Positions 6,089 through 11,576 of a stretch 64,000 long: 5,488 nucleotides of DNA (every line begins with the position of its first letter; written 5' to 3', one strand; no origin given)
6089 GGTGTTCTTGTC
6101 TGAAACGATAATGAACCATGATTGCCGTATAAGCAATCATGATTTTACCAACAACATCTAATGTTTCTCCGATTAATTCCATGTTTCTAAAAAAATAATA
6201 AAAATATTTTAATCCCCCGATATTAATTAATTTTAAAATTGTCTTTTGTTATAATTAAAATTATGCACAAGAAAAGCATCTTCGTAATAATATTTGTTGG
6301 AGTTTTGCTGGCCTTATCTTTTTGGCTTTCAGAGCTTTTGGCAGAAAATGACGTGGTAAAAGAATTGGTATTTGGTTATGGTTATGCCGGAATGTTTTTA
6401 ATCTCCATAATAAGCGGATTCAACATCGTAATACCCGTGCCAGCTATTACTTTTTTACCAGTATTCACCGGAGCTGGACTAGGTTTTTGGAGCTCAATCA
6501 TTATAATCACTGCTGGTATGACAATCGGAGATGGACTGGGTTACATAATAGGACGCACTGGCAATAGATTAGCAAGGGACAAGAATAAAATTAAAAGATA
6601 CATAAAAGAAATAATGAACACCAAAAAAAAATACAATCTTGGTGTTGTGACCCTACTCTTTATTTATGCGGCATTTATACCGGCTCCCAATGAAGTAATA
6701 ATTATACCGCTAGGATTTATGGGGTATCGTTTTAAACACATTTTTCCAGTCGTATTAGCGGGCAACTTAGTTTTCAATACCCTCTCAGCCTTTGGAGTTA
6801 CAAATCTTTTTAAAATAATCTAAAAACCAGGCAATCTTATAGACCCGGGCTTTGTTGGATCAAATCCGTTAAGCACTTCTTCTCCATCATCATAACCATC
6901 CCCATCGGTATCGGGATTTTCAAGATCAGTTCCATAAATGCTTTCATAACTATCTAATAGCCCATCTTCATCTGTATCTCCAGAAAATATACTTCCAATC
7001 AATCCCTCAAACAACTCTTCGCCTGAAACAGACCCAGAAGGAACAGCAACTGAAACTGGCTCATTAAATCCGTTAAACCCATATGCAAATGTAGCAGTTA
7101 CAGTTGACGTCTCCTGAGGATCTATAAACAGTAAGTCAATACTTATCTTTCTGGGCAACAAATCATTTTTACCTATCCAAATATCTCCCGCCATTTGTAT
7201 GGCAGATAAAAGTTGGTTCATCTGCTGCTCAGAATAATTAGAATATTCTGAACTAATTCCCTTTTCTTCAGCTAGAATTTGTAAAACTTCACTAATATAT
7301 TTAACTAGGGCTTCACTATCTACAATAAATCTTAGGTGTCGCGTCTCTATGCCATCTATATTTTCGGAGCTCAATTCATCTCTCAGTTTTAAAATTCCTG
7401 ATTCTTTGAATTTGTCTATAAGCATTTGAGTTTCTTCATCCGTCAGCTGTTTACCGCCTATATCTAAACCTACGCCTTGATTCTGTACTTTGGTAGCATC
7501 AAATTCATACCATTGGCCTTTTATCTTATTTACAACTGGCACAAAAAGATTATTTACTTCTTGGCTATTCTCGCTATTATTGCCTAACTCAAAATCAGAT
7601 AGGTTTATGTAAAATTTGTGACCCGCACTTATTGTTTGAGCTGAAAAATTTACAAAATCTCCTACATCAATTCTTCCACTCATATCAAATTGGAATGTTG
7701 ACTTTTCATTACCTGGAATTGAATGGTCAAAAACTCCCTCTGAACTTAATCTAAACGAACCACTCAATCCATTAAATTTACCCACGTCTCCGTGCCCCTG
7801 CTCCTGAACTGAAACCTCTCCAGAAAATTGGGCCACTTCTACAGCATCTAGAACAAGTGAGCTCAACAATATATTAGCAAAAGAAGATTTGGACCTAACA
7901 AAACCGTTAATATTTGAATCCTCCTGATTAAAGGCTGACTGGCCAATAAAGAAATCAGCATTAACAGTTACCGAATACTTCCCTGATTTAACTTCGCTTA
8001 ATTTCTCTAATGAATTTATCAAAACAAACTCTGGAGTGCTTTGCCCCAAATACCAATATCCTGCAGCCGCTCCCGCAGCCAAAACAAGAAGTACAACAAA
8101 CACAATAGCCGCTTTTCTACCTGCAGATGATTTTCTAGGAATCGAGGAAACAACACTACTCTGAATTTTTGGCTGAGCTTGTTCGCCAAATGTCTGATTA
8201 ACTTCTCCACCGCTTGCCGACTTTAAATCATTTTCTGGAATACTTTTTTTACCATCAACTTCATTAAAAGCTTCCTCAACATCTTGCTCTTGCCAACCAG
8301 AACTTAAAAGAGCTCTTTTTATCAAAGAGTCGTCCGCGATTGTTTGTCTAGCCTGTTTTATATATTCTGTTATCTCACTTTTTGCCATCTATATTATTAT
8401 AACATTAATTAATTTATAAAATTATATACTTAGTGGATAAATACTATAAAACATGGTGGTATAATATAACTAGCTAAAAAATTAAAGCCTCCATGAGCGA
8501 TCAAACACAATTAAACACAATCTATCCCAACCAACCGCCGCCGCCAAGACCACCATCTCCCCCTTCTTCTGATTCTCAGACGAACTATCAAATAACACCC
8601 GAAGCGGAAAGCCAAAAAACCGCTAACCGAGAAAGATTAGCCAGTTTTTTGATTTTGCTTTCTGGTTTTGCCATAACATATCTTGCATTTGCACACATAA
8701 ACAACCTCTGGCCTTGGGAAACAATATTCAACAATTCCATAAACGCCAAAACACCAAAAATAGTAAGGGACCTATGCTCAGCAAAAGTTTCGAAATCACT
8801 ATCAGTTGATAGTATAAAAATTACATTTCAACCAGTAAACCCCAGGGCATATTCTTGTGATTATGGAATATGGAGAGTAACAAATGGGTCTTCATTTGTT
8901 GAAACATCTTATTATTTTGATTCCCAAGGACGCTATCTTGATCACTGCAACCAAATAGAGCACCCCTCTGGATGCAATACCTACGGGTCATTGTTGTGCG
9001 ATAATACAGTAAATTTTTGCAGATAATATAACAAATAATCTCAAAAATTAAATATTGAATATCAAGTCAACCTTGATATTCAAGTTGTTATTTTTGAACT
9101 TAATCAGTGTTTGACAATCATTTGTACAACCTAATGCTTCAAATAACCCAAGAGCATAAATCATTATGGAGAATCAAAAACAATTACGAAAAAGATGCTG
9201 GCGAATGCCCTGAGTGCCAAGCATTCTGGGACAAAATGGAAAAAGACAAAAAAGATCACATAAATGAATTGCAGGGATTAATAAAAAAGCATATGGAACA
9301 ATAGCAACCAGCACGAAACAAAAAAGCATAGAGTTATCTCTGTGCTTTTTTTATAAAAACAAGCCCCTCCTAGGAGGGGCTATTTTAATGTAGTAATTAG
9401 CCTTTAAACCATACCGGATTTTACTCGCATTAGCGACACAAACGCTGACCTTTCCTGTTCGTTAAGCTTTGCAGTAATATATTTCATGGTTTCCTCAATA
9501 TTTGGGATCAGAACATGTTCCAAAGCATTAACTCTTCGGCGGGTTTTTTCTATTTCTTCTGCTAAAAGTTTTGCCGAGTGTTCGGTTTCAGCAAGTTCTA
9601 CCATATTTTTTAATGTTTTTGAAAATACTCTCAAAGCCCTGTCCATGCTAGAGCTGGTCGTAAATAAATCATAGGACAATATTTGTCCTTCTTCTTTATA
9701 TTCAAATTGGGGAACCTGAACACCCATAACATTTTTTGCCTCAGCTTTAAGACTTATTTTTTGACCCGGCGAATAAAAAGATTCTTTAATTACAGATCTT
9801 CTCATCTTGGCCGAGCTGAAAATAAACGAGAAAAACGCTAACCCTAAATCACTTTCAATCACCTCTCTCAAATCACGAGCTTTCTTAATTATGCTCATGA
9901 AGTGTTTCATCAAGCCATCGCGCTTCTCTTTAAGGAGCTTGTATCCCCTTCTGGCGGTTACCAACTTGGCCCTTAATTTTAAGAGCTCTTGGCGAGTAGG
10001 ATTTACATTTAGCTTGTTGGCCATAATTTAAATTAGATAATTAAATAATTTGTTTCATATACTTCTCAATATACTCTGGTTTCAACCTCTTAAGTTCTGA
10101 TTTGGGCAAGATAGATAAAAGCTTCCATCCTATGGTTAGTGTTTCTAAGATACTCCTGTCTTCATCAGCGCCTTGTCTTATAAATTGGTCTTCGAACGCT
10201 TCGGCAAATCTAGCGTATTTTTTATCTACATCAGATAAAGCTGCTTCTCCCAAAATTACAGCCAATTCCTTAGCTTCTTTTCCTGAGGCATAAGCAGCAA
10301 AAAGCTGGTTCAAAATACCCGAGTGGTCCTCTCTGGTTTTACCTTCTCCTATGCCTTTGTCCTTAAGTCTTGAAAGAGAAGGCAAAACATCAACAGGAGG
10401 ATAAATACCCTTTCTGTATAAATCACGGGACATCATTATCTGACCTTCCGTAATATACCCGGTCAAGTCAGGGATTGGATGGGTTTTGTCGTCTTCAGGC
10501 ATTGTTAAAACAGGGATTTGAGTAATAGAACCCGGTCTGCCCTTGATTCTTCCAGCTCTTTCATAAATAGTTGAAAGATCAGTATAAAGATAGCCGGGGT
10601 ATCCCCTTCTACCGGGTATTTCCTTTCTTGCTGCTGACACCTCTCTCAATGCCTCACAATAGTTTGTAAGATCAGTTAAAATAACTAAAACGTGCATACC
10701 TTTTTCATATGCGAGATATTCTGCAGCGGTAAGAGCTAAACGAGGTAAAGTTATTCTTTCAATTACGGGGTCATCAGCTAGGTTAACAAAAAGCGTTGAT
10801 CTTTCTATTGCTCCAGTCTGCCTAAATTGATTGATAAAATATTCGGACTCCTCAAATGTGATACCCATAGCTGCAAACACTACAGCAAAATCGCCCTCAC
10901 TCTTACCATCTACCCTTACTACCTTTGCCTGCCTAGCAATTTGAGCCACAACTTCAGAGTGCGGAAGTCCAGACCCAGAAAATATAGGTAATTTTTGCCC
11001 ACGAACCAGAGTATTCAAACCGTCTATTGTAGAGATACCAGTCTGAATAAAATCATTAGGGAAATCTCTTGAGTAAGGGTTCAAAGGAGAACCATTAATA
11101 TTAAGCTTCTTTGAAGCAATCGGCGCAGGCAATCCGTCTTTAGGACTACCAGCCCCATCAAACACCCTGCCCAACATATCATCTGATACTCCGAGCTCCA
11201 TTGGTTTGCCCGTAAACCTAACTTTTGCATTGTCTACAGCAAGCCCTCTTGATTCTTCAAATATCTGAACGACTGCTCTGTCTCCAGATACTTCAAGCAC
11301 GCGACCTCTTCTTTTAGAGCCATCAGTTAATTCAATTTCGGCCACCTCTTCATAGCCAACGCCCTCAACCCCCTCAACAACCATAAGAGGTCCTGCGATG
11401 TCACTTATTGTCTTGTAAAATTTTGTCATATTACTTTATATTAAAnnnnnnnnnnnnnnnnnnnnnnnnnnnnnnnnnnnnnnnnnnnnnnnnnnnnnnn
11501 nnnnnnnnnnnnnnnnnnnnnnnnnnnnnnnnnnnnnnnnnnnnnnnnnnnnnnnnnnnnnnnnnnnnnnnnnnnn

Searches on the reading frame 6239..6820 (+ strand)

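Call 41: search_protein_families(library=pfam, proteins=[window:6239-6820:+], max_evalue=0.00001)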
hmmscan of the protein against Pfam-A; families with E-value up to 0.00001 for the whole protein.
window:6239-6820:+ (194 aa): 1 family
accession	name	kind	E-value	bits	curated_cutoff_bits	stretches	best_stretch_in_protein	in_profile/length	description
PF09335.16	VTT_dom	-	2e-10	41.7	33.9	1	71-185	4-119/123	VTT domain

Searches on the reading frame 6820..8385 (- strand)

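Call 41: search_protein_families(library=pfam, proteins=[window:6820-8385:-], max_evalue=0.00001)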
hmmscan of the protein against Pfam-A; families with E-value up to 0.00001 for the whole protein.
window:6820-8385:- (521 aa): 1 family
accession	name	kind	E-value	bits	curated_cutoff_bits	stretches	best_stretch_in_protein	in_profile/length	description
PF18884.5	TSP3_bac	-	2.7e-07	30.7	25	0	492-513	1-22/22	Bacterial TSP3 repeat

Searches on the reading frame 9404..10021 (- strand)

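Call 41: search_protein_families(library=pfam, proteins=[window:9404-10021:-], max_evalue=0.00001)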
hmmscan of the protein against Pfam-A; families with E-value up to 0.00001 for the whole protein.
window:9404-10021:- (205 aa): 1 family
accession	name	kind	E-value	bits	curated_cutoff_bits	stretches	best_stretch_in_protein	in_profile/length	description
PF01813.22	ATP-synt_D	-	1.4e-58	198.4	25.7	1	12-202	1-196/196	ATP synthase subunit D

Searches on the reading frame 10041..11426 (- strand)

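Call 41: search_protein_families(library=pfam, proteins=[window:10041-11426:-], max_evalue=0.00001)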
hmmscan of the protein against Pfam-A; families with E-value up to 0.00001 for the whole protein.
window:10041-11426:- (461 aa): 3 families
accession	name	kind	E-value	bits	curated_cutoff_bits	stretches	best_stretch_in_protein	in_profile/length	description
PF00006.31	ATP-synt_ab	-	2.2e-79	266.5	29.5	1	130-352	1-213/213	ATP synthase alpha/beta family, nucleotide-binding domain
PF22919.1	ATP-synt_VA_C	-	6.7e-32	110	24.7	1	357-456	1-100/101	C-terminal domain of V and A type ATP synthase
PF02874.29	ATP-synt_ab_N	-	1.8e-14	54.4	20.9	1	7-73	1-69/69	ATP synthase alpha/beta family, beta-barrel domain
